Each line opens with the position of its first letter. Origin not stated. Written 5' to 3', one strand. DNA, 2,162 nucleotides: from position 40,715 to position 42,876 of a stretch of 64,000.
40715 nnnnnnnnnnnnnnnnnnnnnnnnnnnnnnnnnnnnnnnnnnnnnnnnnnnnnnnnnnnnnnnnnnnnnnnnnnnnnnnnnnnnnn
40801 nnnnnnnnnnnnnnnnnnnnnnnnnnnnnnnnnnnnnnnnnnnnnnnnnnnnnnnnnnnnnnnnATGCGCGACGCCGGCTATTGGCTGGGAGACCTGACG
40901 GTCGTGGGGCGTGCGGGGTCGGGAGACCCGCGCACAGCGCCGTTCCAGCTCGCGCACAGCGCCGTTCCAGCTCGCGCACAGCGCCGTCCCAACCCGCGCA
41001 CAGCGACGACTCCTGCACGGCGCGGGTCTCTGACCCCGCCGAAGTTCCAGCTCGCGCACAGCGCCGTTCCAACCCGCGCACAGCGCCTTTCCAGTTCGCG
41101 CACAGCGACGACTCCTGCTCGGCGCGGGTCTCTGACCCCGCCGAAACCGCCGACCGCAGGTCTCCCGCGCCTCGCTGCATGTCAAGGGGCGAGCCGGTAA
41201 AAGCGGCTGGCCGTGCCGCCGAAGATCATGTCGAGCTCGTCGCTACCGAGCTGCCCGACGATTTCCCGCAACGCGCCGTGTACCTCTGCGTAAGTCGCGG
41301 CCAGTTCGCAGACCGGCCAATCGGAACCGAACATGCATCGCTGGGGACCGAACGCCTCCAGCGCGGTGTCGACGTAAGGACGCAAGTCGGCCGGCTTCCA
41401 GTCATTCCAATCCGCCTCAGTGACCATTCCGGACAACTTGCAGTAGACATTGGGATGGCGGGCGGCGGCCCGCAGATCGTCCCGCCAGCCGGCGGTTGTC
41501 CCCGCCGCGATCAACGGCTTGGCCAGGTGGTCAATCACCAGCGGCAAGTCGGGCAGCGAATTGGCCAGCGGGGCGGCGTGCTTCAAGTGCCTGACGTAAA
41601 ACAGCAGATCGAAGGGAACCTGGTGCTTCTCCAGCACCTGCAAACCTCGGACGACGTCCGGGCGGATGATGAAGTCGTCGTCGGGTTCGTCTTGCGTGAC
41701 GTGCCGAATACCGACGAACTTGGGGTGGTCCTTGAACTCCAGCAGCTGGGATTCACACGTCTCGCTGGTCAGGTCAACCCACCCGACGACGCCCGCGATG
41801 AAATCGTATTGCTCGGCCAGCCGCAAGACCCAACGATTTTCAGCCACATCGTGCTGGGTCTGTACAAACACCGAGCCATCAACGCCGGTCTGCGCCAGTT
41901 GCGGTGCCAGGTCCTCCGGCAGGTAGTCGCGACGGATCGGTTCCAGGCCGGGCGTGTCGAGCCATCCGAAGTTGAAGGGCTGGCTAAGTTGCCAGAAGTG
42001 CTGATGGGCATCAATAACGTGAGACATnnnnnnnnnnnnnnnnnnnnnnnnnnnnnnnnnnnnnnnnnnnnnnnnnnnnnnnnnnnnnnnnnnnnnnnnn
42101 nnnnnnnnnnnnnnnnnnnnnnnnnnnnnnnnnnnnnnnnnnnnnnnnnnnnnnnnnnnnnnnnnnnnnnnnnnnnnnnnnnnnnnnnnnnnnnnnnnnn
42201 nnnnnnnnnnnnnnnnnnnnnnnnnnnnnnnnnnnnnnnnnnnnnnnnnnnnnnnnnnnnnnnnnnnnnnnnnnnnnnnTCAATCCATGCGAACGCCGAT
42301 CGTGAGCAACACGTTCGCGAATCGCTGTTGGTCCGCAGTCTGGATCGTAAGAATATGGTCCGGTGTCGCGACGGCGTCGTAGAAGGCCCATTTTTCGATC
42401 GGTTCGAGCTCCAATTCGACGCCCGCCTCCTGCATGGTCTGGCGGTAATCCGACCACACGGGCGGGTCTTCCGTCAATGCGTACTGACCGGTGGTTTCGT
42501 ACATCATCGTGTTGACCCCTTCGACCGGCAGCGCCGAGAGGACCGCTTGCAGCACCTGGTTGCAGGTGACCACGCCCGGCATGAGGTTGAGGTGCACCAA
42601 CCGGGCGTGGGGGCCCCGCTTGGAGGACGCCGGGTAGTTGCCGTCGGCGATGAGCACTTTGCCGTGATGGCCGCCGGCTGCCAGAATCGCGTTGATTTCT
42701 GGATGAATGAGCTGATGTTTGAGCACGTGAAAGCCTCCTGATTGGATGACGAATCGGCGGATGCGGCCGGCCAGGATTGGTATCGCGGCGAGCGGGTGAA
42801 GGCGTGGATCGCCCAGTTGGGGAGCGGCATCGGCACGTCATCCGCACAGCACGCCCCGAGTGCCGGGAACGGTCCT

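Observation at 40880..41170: Family of intergenic elements: locus-specific tandem mini-arrays that terminate in a conserved ~46-nt core (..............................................)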

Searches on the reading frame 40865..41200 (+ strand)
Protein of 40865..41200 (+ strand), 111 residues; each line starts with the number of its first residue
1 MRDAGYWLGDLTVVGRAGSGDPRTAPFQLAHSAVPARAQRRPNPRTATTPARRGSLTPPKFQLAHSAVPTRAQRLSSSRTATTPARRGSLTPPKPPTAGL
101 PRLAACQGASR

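Call 38: search_protein_families(library=pfam, proteins=[window:40865-41200:+, window:40882-41181:+], max_evalue=1)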
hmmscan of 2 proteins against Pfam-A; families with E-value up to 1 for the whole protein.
window:40865-41200:+ (111 aa): 1 family
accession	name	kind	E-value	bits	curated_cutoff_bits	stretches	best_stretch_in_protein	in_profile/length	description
PF19679.4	DUF6181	-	0.69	10.3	25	0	44-78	8-41/134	Family of unknown function (DUF6181)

window:40882-41181:+ (100 aa): 0 families

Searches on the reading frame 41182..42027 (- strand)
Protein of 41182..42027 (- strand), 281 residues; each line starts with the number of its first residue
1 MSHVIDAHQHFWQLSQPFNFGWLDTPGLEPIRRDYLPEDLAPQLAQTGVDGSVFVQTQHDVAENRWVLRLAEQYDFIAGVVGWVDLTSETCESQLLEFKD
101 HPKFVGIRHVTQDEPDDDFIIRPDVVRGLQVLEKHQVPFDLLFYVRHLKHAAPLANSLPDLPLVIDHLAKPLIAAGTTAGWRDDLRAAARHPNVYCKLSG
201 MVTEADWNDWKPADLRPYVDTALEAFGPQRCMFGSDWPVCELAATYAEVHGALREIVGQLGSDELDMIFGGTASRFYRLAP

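Call 21: search_protein_families(library=pfam, proteins=[window:41182-42027:-], max_evalue=0.00001)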
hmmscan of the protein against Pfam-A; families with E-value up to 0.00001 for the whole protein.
window:41182-42027:- (281 aa): 1 family
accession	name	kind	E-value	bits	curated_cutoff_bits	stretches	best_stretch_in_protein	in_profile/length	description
PF04909.20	Amidohydro_2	-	4.3e-57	194.5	26.4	1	5-279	1-289/289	Amidohydrolase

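Call 33: find_encoding_contigs(protein=window:41182-42027:-, flank=3000, max_places=10)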
Protein window:41182-42027:- (281 aa): 1 contig read that carries it; 1 place shown.
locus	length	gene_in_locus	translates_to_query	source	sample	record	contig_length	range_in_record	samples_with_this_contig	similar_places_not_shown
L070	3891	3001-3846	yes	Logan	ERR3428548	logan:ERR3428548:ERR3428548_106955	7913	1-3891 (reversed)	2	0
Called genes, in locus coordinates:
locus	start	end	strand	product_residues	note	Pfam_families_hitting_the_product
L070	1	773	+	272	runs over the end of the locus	PF01261:AP_endonuc_2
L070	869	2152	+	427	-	PF16257:UxaE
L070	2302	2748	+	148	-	PF05025:RbsD_FucU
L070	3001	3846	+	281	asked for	PF04909:Amidohydro_2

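Call 34: find_homologous_proteins(query=window:41182-42027:-, max_evalue=1e-60)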
Query window:41182-42027:- (281 aa): 7629 proteins with E <= 1e-60 among 8000 candidates; the best 120 are listed.
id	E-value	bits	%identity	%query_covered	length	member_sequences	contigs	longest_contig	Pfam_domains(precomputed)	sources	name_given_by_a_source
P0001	6.6e-194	661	100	100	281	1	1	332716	PF04909.21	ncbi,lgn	-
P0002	2.0e-159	548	83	100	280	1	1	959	PF04909.21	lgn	-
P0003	5.6e-156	537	81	100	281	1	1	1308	PF04909.21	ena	-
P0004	5.9e-154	530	80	99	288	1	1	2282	PF04909.21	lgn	-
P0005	2.2e-153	528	78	100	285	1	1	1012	PF04909.21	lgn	-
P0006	4.2e-153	527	79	100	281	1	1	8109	PF04909.21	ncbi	-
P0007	2.5e-152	525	79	100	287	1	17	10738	PF04909.21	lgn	-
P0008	9.6e-152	523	78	100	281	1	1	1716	PF04909.21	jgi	-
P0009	9.6e-152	523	77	100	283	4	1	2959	PF04909.21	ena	-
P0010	5.5e-151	520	77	100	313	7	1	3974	PF04909.21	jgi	jgi:L-fuconolactonase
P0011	1.8e-150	518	78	100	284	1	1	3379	PF04909.21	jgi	-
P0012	5.5e-150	517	77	100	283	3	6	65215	PF04909.21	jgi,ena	jgi:L-fuconolactonase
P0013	7.8e-150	516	76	100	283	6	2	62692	PF04909.21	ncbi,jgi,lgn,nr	ncbi:MAG: amidohydrolase family protein [Pirellulaceae bacterium]|jgi:L-fuconolactonase|nr:amidohydr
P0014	7.2e-148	510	76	100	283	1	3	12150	PF04909.21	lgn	-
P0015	2.6e-147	508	77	99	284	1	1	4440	PF04909.21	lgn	-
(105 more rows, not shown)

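Call 42: find_encoding_contigs(protein=P0013, flank=4000, max_places=2)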
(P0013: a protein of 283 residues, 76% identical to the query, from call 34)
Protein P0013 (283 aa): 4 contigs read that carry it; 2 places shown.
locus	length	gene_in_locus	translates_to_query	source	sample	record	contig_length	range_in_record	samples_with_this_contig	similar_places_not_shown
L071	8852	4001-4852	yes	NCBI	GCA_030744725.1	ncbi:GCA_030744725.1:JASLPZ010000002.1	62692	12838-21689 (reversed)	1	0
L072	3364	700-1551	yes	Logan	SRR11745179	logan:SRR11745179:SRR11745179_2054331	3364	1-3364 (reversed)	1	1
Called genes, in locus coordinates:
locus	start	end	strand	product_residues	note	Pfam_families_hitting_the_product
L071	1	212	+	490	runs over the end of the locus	PF07394:DUF1501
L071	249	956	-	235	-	PF20329:DUF6624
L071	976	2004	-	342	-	PF04055:Radical_SAM, PF13353:Fer4_12 (faint)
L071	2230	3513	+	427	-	PF16257:UxaE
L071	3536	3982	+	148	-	PF05025:RbsD_FucU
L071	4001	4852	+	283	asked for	PF04909:Amidohydro_2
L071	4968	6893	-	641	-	PF06750:A24_N_bact, PF18306:LDcluster4 (weak), PF03641:Lysine_decarbox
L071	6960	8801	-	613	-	PF20695:UbiD_N, PF01977:UbiD, PF20696:UbiD_C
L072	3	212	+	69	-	?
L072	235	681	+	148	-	PF05025:RbsD_FucU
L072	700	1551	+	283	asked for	PF04909:Amidohydro_2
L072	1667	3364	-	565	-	?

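Call 43: find_encoding_contigs(protein=P0012, flank=4000, max_places=2)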
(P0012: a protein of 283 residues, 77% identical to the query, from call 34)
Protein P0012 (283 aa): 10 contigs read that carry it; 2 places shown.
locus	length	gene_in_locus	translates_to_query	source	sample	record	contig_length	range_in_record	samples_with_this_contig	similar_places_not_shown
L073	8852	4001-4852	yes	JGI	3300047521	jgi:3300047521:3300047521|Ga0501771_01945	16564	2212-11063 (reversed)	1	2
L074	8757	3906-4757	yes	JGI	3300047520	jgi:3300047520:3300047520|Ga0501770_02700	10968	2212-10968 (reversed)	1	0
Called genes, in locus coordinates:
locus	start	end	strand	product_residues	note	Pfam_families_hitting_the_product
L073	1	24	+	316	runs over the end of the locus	PF00248:Aldo_ket_red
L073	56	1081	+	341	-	PF08240:ADH_N, PF16912:Glu_dehyd_C, PF00107:ADH_zinc_N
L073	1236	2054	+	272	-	PF01261:AP_endonuc_2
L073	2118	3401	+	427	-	PF16257:UxaE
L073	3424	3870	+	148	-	PF05025:RbsD_FucU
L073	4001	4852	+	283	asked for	PF04909:Amidohydro_2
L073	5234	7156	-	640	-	PF06750:A24_N_bact, PF18306:LDcluster4 (weak), PF03641:Lysine_decarbox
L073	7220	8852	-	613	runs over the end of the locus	PF20695:UbiD_N, PF01977:UbiD, PF20696:UbiD_C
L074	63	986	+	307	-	PF08240:ADH_N, PF16912:Glu_dehyd_C, PF00107:ADH_zinc_N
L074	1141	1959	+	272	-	PF01261:AP_endonuc_2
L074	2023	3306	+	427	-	PF16257:UxaE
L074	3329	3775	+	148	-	PF05025:RbsD_FucU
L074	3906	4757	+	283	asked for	PF04909:Amidohydro_2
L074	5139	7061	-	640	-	PF06750:A24_N_bact, PF18306:LDcluster4 (weak), PF03641:Lysine_decarbox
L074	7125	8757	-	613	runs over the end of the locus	PF20695:UbiD_N, PF01977:UbiD, PF20696:UbiD_C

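Call 44: find_encoding_contigs(protein=P0007, flank=4000, max_places=2)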
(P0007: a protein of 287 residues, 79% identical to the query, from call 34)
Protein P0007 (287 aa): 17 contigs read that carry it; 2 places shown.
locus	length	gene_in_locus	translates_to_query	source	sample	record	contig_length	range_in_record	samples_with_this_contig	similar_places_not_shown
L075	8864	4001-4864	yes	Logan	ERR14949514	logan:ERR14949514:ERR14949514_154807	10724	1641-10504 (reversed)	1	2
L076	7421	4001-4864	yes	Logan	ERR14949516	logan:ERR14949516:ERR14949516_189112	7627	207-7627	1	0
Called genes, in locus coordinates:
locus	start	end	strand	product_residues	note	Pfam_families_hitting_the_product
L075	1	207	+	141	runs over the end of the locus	?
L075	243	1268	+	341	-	PF08240:ADH_N, PF16912:Glu_dehyd_C, PF00107:ADH_zinc_N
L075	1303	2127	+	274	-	PF01261:AP_endonuc_2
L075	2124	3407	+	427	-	PF16257:UxaE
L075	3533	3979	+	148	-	PF05025:RbsD_FucU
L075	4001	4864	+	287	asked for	PF04909:Amidohydro_2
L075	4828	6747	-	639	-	PF06750:A24_N_bact, PF18306:LDcluster4 (weak), PF03641:Lysine_decarbox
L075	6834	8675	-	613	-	PF20695:UbiD_N, PF01977:UbiD, PF20696:UbiD_C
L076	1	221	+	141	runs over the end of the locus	?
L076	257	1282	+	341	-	PF08240:ADH_N, PF16912:Glu_dehyd_C, PF00107:ADH_zinc_N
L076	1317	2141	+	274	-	PF01261:AP_endonuc_2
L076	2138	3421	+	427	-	PF16257:UxaE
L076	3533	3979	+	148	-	PF05025:RbsD_FucU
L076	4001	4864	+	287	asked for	PF04909:Amidohydro_2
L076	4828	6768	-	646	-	PF06750:A24_N_bact, PF18306:LDcluster4 (weak), PF03641:Lysine_decarbox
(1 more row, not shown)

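Call 45: find_encoding_contigs(protein=P0001, flank=10000, max_places=3)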
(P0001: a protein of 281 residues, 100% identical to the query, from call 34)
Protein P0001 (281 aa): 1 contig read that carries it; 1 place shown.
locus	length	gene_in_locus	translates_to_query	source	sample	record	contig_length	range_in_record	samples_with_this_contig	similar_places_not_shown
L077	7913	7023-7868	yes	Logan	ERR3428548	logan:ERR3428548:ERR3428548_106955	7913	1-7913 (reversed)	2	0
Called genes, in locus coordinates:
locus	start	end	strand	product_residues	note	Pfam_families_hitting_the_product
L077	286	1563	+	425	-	PF01263:Aldose_epim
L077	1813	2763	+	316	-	PF00248:Aldo_ket_red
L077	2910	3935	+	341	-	PF08240:ADH_N, PF16912:Glu_dehyd_C, PF00107:ADH_zinc_N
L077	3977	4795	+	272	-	PF01261:AP_endonuc_2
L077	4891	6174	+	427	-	PF16257:UxaE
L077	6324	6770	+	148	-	PF05025:RbsD_FucU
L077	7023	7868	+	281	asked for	PF04909:Amidohydro_2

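Call 50: list_cluster_members(proteins=[P0001])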
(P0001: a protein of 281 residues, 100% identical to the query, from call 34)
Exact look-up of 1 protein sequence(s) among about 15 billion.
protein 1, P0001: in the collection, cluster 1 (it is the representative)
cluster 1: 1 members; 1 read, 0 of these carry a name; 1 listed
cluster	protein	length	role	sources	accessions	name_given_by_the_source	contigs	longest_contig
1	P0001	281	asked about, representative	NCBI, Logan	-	-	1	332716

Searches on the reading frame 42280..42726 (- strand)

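Call 93: search_protein_families(library=pfam, proteins=[window:42280-42726:-], max_evalue=0.001)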
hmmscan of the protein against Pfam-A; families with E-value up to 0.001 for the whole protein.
window:42280-42726:- (148 aa): 1 family
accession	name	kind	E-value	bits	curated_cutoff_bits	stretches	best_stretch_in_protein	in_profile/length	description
PF05025.18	RbsD_FucU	-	3.3e-30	105.8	25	1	1-145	1-137/138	RbsD / FucU transport protein family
